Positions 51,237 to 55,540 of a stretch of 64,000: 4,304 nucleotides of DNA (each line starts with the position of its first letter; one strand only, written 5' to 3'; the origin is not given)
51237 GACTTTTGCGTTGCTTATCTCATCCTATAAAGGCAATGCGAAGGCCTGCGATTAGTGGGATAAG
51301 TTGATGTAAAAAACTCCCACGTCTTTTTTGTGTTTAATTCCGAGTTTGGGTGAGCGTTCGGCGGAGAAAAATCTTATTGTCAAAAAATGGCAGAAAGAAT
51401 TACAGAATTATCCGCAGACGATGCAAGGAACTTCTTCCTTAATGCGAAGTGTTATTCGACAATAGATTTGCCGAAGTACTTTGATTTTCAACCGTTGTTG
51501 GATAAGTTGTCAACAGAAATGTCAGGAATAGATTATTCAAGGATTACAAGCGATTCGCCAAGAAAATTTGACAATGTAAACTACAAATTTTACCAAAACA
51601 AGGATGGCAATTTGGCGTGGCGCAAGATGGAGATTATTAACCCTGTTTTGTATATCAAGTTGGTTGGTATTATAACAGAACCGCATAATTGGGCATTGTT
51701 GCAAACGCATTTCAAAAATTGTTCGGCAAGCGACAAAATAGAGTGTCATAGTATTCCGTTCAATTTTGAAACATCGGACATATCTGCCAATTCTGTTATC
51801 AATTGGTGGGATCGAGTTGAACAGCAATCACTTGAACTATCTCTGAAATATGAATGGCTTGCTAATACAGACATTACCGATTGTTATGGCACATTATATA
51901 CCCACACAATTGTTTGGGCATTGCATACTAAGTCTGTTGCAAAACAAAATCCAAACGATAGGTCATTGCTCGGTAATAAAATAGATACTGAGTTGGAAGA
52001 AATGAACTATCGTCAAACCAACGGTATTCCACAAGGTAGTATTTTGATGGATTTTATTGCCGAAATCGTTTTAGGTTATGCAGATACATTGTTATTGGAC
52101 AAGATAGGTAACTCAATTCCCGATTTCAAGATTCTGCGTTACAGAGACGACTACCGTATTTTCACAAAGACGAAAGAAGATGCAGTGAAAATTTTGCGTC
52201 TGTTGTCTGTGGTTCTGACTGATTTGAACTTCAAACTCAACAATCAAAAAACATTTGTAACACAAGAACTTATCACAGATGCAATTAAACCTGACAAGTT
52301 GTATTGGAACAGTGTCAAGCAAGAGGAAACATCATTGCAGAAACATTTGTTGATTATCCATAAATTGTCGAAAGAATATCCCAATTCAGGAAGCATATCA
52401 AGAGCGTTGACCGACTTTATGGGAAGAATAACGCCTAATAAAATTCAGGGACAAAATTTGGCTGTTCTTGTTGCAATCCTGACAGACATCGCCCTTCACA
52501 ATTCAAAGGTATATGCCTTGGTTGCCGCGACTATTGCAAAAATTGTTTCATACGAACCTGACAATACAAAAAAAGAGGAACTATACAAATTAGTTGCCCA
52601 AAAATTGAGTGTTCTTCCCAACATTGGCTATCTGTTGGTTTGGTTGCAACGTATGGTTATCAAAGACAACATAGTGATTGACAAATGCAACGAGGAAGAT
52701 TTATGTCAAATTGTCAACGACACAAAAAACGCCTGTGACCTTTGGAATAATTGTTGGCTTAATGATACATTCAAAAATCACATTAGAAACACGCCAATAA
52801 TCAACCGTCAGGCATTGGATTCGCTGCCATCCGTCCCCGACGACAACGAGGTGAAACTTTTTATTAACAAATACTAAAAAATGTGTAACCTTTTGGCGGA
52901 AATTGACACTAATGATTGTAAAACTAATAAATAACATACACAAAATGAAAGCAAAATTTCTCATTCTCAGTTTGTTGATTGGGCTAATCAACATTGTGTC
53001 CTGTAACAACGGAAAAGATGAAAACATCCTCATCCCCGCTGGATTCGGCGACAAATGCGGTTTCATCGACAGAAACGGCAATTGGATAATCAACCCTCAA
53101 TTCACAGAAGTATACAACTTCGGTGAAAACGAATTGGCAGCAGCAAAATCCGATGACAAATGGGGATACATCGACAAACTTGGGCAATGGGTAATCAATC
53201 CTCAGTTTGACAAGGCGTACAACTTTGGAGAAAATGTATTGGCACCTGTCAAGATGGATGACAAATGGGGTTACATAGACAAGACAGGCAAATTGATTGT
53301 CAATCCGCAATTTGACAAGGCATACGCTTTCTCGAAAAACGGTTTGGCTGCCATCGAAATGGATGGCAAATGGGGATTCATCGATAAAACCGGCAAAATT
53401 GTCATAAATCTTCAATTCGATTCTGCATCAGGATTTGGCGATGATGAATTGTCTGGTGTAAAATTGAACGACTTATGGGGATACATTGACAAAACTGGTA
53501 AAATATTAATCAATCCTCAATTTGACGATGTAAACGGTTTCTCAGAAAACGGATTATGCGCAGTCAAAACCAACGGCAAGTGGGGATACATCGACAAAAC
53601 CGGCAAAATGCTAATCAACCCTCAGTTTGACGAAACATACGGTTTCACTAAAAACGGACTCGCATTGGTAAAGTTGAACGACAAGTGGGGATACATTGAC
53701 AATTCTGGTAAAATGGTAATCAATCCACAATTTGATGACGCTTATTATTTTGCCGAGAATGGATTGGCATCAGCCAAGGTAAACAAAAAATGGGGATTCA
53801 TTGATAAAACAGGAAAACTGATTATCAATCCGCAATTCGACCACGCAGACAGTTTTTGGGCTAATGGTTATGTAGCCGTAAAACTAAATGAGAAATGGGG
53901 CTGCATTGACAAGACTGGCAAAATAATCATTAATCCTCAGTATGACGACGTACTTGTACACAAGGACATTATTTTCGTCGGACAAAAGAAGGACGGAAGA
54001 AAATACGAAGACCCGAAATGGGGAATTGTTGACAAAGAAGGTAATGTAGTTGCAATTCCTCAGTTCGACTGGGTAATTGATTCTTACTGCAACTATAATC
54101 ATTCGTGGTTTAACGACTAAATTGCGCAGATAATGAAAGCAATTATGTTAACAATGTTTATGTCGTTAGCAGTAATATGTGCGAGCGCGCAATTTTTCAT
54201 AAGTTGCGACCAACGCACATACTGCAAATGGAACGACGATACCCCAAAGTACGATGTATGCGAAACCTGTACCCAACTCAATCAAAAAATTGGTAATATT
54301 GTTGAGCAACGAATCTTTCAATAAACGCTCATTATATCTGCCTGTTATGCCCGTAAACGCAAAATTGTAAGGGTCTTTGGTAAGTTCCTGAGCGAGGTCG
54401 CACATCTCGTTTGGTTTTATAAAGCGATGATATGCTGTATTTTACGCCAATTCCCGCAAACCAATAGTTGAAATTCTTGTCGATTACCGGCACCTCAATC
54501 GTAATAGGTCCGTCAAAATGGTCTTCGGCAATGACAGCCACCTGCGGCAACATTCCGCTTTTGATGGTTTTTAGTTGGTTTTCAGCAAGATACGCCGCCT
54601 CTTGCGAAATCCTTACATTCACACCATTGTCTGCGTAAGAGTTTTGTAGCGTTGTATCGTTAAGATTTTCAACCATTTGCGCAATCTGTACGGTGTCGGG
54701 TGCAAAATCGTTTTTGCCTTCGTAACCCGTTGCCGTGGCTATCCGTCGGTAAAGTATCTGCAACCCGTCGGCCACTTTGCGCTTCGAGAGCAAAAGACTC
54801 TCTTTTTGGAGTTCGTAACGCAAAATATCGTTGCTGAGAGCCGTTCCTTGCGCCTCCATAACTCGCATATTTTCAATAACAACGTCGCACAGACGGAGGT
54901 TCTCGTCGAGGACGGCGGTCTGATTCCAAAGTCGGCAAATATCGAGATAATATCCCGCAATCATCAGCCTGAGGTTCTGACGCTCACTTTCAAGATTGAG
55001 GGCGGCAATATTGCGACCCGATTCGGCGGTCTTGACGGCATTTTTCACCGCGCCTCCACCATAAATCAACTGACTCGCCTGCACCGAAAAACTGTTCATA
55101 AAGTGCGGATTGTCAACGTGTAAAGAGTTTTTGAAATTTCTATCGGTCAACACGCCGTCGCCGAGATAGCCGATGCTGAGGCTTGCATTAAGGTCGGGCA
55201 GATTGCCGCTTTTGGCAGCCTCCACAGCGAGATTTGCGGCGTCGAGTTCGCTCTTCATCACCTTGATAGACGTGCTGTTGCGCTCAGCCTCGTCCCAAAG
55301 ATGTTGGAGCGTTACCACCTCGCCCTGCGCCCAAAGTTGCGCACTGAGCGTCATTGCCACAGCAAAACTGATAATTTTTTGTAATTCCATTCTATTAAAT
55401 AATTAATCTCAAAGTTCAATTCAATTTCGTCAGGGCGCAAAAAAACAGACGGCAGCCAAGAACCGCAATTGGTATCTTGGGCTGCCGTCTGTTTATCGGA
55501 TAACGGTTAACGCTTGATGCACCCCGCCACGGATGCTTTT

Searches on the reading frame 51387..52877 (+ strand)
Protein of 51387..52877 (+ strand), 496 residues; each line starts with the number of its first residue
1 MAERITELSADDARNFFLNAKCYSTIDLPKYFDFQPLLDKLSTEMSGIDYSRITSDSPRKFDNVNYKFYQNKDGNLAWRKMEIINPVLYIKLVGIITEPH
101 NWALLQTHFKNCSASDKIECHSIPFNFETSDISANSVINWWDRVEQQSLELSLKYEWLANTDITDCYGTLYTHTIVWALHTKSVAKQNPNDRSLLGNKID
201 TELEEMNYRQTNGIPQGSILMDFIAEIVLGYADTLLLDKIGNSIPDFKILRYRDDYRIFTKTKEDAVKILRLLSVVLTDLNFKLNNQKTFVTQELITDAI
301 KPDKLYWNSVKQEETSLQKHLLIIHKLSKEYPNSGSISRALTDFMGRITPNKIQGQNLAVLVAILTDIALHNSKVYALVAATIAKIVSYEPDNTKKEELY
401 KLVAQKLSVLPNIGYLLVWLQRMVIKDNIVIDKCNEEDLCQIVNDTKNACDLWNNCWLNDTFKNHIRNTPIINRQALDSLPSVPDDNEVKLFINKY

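Call 29: search_protein_families(library=pfam, proteins=[window:51387-52877:+], max_evalue=0.001)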
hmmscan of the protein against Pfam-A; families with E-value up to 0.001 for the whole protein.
window:51387-52877:+ (496 aa): 1 family
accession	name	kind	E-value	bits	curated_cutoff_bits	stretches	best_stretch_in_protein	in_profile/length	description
PF00078.32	RVT_1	-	3.2e-13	50.3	29.6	1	140-292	54-192/205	Reverse transcriptase (RNA-dependent DNA polymerase)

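Call 44: search_protein_families(library=padloc, proteins=[window:51387-52877:+], max_evalue=0.00001)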
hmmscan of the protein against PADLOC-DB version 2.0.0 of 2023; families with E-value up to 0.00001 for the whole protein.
window:51387-52877:+ (496 aa): 38 families (the best 25 are shown)
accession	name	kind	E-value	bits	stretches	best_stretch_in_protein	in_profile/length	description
PDLC03744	AbiP2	-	2e-181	602.1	1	2-495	4-486/489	DRT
PDLC03748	Drt6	-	1.2e-52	177.4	1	23-434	12-394/511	DRT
PDLC02177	Drt4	-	3e-48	162.8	1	22-442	10-421/541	-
PDLC03751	RT_UG14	-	3e-48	162.8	1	44-436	49-444/493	DRT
PDLC02179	Drt4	-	4.6e-47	159.2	1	21-400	10-370/542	-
PDLC03752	Drt4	-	2.1e-38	130.8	1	23-407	19-368/467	DRT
PDLC02178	Drt4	-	3.9e-38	129.7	1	54-293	51-280/506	-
PDLC02180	Drt4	-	8.4e-32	108.7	1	15-293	17-272/532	-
PDLC03784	Drt3b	-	9.1e-32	108.6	1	149-304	164-319/604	DRT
PDLC03769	RT_UG30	-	1.3e-29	101.1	1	27-384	18-354/493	DRT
PDLC03770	RT_UG31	-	7.3e-29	99.3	1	60-406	33-346/456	DRT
PDLC02176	Drt3b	-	1.4e-27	94.6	1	147-291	173-320/651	-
PDLC02348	AbiK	-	9.7e-26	89.1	1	148-305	134-281/544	AbiK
PDLC03743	AbiK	-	9.7e-26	89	1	144-451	133-436/546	DRT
PDLC03783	Drt8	-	6.6e-23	79.8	1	140-462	120-400/493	DRT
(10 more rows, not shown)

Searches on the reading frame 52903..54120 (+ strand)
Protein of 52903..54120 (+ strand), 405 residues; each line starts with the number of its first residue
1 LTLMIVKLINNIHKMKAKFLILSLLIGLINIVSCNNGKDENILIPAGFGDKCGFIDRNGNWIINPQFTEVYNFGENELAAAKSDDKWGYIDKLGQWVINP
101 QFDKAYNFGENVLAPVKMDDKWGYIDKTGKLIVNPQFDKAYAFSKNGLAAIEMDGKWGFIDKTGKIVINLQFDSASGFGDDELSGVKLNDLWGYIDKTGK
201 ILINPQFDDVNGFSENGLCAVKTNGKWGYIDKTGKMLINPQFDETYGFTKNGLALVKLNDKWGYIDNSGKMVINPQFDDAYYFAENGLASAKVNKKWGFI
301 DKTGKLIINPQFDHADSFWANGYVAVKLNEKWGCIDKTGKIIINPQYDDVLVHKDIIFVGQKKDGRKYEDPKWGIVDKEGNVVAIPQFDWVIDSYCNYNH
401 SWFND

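Call 29: search_protein_families(library=pfam, proteins=[window:52903-54120:+], max_evalue=0.001)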
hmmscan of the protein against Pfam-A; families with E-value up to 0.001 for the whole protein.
window:52903-54120:+ (405 aa): 4 families
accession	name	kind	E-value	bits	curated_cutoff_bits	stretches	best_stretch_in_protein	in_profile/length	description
PF14903.11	WG_beta_rep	-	2.2e-111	363.8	25.6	9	122-157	1-35/35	WG containing repeat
PF10653.15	Phage-A118_gp45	-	1.1e-06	29.1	27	0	264-285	18-39/62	Protein gp45 of Bacteriophage A118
PF24059.1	DUF7360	-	0.00027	21.1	27.6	0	198-207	15-24/39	Domain of unknown function (DUF7360)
PF18662.7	HTH_56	-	0.00047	20.6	26.2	0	107-140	20-57/111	Cch helix turn helix domain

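Call 44: search_protein_families(library=padloc, proteins=[window:52903-54120:+], max_evalue=0.00001)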
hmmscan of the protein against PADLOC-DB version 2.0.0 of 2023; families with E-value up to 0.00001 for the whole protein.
window:52903-54120:+ (405 aa): 0 families

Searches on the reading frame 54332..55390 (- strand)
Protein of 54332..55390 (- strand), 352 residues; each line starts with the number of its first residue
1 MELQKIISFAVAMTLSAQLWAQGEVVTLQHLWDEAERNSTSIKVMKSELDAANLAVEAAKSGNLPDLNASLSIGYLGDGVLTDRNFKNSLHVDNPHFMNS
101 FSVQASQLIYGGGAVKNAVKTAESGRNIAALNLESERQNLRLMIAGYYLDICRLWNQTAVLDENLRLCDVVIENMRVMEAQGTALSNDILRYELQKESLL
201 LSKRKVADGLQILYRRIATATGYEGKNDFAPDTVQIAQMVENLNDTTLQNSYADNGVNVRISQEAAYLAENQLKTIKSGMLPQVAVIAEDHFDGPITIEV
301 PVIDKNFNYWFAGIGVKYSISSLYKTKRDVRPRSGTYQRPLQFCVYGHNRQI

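Call 29: search_protein_families(library=pfam, proteins=[window:54332-55390:-], max_evalue=0.001)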
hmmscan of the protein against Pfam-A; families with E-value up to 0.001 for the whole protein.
window:54332-55390:- (352 aa): 1 family
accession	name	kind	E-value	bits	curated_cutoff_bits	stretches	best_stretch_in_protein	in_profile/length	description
PF02321.23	OEP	-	4.1e-24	85.9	22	1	28-222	1-187/187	Outer membrane efflux protein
